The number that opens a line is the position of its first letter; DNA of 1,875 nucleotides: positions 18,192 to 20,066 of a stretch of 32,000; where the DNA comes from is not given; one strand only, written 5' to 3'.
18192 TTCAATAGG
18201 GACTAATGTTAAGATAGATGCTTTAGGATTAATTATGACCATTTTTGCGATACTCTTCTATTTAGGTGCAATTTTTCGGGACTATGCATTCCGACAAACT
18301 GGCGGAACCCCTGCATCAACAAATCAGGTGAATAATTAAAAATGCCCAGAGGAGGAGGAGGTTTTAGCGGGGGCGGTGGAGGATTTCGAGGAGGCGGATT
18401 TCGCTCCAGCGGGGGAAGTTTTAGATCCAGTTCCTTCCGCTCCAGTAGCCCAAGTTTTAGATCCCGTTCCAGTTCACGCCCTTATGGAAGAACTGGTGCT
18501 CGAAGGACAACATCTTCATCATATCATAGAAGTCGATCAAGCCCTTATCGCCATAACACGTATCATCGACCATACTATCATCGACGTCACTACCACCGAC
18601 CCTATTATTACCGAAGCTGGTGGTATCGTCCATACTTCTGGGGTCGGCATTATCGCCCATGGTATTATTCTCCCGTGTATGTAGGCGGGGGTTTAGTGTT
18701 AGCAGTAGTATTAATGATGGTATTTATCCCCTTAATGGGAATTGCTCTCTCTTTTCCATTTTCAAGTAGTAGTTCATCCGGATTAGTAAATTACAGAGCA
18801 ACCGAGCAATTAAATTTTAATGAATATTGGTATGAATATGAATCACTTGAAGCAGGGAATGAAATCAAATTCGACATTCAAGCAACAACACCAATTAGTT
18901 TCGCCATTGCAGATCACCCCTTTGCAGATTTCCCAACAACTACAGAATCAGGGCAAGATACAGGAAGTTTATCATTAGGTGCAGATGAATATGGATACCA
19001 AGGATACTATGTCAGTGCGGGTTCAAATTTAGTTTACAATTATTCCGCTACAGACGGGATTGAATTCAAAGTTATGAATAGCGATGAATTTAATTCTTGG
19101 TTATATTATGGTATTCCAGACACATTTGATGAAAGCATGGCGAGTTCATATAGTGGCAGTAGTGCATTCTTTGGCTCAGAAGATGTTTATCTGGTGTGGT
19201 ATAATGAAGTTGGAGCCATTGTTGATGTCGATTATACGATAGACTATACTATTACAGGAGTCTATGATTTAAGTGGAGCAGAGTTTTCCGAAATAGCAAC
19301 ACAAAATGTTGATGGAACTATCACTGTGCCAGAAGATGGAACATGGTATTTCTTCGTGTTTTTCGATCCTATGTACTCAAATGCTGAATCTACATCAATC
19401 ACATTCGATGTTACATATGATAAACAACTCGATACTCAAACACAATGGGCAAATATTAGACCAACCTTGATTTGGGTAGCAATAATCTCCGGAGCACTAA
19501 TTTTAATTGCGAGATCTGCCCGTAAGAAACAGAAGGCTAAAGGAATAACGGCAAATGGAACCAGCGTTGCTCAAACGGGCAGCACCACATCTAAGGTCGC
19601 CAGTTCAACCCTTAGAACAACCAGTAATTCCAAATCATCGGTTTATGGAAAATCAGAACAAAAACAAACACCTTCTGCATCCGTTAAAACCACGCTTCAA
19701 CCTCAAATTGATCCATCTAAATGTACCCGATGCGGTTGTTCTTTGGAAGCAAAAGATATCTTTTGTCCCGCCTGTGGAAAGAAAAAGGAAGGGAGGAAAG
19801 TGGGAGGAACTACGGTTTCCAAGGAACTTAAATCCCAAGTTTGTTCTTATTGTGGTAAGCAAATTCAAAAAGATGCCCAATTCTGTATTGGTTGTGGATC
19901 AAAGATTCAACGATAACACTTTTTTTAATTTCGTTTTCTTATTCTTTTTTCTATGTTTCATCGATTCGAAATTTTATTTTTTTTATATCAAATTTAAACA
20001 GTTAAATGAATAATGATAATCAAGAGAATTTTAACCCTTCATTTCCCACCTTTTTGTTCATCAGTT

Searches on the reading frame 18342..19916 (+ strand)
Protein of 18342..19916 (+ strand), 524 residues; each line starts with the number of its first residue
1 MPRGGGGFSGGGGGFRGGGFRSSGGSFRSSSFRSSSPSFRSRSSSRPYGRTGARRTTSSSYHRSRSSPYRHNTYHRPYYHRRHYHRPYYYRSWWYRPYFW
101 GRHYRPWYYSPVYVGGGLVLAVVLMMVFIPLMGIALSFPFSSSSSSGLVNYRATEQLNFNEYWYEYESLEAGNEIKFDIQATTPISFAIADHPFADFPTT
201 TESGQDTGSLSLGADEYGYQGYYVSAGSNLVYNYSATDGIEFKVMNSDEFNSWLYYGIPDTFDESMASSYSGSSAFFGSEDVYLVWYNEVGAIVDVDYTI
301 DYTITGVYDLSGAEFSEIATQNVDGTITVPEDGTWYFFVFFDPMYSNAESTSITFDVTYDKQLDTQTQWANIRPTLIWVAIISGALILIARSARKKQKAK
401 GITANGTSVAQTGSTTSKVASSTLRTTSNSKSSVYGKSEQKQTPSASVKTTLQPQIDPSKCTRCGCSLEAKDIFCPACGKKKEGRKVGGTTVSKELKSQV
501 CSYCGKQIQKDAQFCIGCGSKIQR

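Call 30: search_protein_families(library=pfam, proteins=[window:18342-19916:+], max_evalue=0.001)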
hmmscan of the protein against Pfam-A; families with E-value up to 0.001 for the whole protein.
window:18342-19916:+ (524 aa): 4 families
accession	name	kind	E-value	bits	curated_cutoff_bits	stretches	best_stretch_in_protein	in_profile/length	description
PF13240.11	Zn_Ribbon_1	-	1.6e-10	40.9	25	1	501-521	2-22/23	zinc-ribbon domain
PF12773.13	DZR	-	1e-06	29.2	27.3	1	461-519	1-45/45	Double zinc ribbon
PF13248.11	Zn_ribbon_3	-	3e-06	26.9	27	1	500-522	4-26/26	zinc-ribbon domain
PF17032.10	Zn_ribbon_15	-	1.8e-05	25.9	28.9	0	496-519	50-73/73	zinc-ribbon family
